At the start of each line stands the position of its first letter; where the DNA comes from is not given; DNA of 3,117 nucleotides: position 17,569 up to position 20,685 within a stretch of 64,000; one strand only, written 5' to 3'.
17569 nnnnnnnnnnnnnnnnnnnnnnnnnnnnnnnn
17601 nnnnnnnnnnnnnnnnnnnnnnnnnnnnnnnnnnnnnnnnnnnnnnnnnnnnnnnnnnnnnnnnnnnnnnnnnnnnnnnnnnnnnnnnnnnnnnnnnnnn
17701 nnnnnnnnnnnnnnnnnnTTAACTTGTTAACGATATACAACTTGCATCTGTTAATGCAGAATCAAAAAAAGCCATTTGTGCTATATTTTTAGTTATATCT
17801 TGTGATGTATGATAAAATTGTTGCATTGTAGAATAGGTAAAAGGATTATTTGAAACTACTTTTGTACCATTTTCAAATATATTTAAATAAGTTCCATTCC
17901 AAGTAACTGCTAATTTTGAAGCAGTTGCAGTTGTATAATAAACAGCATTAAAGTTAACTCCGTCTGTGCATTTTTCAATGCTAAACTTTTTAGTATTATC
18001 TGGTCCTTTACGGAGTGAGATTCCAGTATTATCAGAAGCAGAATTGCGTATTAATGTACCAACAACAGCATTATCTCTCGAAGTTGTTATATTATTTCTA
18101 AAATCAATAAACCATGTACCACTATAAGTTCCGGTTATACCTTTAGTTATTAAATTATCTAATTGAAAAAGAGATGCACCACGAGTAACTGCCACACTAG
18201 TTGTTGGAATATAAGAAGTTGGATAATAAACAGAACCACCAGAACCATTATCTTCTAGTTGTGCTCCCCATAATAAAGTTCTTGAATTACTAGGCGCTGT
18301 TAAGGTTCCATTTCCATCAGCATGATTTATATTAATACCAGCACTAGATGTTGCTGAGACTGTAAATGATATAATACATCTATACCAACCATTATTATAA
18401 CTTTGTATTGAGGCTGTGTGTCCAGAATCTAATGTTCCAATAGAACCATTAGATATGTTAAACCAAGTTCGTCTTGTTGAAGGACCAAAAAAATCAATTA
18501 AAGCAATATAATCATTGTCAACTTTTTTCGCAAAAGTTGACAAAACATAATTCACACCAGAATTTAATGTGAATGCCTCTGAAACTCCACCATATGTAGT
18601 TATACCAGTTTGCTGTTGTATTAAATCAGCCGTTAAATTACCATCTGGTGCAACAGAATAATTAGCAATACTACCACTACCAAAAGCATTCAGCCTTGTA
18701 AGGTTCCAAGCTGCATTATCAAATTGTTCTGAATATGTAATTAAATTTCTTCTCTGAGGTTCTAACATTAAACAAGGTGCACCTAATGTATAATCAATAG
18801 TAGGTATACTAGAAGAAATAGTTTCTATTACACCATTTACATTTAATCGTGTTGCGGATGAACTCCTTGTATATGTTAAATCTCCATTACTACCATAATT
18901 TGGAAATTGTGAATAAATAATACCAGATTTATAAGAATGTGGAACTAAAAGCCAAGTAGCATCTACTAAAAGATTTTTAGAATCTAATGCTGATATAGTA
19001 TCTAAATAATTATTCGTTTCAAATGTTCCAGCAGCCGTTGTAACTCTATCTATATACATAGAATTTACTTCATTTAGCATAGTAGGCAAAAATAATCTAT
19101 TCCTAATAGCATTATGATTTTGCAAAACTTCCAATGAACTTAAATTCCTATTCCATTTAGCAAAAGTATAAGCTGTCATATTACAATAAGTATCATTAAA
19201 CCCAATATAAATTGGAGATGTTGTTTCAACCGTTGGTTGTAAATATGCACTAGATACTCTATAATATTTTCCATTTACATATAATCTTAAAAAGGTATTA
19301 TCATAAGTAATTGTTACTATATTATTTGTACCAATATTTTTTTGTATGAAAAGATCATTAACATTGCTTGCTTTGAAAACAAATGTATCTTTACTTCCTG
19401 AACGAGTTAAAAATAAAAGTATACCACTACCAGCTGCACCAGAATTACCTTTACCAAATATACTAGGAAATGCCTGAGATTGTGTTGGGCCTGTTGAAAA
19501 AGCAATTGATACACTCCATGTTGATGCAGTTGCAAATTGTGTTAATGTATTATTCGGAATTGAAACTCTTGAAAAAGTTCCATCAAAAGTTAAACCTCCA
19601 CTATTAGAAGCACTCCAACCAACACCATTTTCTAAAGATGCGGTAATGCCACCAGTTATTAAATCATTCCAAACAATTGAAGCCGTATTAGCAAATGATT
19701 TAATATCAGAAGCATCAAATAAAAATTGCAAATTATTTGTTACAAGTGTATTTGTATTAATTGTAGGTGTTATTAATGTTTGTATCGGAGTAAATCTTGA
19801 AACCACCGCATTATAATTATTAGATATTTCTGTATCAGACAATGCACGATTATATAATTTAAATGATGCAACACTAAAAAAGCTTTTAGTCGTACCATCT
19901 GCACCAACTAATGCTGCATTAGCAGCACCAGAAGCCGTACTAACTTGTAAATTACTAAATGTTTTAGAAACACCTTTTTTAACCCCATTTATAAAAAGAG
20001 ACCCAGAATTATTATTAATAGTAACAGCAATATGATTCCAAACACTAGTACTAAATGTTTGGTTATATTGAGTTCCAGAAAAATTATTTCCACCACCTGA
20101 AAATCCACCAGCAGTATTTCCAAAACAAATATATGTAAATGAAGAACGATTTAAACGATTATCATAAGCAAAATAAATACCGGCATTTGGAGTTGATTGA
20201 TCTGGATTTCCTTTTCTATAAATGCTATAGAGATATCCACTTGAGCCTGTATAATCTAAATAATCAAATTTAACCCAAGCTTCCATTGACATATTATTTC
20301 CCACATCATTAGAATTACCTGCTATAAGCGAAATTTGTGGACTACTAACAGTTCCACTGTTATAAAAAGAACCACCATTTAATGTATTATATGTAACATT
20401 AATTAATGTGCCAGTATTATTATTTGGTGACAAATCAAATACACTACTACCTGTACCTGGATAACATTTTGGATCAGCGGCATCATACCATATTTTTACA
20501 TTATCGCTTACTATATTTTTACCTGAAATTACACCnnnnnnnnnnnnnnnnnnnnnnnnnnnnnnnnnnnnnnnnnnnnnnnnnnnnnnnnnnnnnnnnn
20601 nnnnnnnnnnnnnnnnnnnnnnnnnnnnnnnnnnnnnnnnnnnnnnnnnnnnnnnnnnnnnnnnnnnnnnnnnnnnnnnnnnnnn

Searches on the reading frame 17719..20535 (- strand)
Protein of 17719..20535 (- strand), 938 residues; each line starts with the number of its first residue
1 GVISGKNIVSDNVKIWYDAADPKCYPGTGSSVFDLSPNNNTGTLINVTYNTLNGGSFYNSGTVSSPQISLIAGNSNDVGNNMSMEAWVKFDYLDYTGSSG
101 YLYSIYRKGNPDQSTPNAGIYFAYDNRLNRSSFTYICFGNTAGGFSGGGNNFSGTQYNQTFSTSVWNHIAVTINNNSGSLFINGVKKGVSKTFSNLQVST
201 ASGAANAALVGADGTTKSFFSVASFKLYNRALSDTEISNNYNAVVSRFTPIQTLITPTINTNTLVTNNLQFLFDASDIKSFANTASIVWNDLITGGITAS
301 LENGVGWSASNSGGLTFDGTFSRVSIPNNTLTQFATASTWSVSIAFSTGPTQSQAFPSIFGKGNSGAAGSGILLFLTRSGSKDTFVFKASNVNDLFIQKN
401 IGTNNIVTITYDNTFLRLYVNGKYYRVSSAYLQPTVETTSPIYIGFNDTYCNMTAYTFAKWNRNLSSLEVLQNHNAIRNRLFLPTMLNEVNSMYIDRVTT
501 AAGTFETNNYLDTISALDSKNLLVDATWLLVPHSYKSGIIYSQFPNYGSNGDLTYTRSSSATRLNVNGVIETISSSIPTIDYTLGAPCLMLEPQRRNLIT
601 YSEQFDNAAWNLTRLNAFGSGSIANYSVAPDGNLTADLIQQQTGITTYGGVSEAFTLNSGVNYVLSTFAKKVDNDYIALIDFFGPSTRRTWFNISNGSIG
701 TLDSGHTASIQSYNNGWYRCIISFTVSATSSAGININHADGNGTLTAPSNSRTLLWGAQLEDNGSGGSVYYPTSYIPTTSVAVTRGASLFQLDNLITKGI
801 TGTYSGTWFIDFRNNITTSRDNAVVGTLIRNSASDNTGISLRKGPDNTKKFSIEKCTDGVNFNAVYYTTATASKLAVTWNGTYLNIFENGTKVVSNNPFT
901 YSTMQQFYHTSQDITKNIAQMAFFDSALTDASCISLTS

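Call 20: search_protein_families(library=phrogs, proteins=[window:17719-20535:-], max_evalue=0.00001)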
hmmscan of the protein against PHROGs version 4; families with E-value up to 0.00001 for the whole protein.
window:17719-20535:- (938 aa): 4 families
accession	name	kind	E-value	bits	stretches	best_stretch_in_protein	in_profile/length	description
phrog_5939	-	tail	3.1e-36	126.2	1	552-932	370-756/801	tail protein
phrog_34853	-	unknown function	3e-33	116.2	1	527-804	7-277/555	-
phrog_8510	-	head and packaging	3.4e-24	85.7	2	29-288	704-945/1348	virion structural protein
phrog_24074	-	unknown function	1.7e-09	37.5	1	255-508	130-385/892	-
